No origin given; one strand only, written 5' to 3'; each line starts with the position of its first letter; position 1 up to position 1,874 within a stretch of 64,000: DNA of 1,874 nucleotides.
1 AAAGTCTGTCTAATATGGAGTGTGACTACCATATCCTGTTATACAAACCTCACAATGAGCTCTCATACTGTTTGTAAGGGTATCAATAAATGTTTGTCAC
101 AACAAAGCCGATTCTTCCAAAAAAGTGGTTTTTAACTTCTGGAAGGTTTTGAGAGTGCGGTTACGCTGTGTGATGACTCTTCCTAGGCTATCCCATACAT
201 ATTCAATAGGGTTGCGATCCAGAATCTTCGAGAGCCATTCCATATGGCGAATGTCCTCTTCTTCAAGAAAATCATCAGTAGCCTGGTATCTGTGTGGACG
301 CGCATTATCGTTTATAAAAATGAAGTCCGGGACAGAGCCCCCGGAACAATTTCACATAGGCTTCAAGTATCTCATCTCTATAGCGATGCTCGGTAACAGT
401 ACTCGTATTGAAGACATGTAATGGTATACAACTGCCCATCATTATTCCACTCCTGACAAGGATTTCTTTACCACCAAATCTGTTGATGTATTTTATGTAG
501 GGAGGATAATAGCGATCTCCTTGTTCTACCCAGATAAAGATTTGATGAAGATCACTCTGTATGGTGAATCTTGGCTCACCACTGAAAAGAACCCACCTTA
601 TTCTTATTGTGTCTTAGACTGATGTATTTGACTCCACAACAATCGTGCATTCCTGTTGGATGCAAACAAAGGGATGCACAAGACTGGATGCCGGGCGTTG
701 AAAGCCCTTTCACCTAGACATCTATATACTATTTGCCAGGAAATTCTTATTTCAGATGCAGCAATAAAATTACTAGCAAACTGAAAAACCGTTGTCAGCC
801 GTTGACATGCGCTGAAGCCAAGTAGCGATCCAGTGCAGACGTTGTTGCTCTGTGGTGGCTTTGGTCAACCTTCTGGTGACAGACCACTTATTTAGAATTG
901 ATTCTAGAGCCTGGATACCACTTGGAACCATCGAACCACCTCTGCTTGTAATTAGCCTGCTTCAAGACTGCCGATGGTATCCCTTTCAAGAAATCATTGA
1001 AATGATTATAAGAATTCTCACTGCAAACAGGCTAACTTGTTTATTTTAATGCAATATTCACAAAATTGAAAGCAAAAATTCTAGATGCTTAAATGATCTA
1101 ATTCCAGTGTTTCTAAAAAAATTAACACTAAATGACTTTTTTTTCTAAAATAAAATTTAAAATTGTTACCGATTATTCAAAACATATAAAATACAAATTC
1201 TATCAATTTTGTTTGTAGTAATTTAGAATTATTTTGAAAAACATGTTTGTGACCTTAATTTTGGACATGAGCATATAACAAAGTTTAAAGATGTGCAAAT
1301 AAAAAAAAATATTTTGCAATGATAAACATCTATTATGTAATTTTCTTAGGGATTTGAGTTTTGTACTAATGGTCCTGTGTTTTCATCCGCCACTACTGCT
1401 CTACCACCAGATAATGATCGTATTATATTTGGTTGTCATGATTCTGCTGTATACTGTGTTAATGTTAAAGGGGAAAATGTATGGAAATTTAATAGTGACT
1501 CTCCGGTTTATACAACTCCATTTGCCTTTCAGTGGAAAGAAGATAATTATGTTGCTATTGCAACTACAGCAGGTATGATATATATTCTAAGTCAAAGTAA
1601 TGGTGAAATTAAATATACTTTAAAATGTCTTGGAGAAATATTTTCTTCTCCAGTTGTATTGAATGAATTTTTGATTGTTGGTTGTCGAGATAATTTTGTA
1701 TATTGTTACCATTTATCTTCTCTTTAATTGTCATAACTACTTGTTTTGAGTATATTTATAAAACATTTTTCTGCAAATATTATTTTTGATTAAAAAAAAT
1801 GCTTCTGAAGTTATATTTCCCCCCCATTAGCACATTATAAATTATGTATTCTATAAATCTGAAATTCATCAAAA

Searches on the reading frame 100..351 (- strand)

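Call 54: search_protein_families(library=pfam, proteins=[window:100-351:-], max_evalue=0.01)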
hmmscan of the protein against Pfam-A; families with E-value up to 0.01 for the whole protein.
seq(84 aa): 1 family
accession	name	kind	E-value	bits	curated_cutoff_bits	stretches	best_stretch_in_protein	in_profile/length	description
PF13358.12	DDE_3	-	0.003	17.9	28.6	1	10-74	81-146/146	DDE superfamily endonuclease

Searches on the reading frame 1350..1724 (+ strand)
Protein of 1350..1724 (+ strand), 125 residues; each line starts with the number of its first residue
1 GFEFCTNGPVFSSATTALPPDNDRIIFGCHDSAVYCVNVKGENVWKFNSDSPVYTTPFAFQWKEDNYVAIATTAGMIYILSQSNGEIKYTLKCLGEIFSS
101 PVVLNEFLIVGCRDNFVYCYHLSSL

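Call 54: search_protein_families(library=pfam, proteins=[window:1350-1724:+], max_evalue=0.01)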
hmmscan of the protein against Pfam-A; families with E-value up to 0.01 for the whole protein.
seq(125 aa): 7 families
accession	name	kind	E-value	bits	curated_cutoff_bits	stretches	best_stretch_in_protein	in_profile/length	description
PF13570.13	Beta-prop_ACSF4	-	9.6e-39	134.1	133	1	4-121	210-328/329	Beta-alanine-activating enzyme, beta-propeller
PF25292.1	Beta-prop_CGLA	-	9.6e-07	29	26.8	1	22-91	44-112/316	Lambda-carrageenase beta-propeller domain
PF23414.1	Beta-prop_EML_2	-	1e-06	28.8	90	1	18-123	6-111/266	Echinoderm microtubule-associated protein second beta-propeller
PF13360.13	PQQ_2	-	1.2e-05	25.5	27.6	1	31-115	2-83/233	Outer membrane protein assembly factor BamB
PF12894.13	ANAPC4_WD40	-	7.5e-05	23.3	22.9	1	20-93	5-78/91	Anaphase-promoting complex subunit 4 WD40 domain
PF24807.1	WD40_CDC20-Fz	-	0.00058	19.7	200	1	25-121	23-119/292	CDC20/Fizzy WD40 domain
PF23775.1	Beta-prop_RIG_2nd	-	0.0089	15.9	80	0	20-122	47-146/278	RIG second beta-propeller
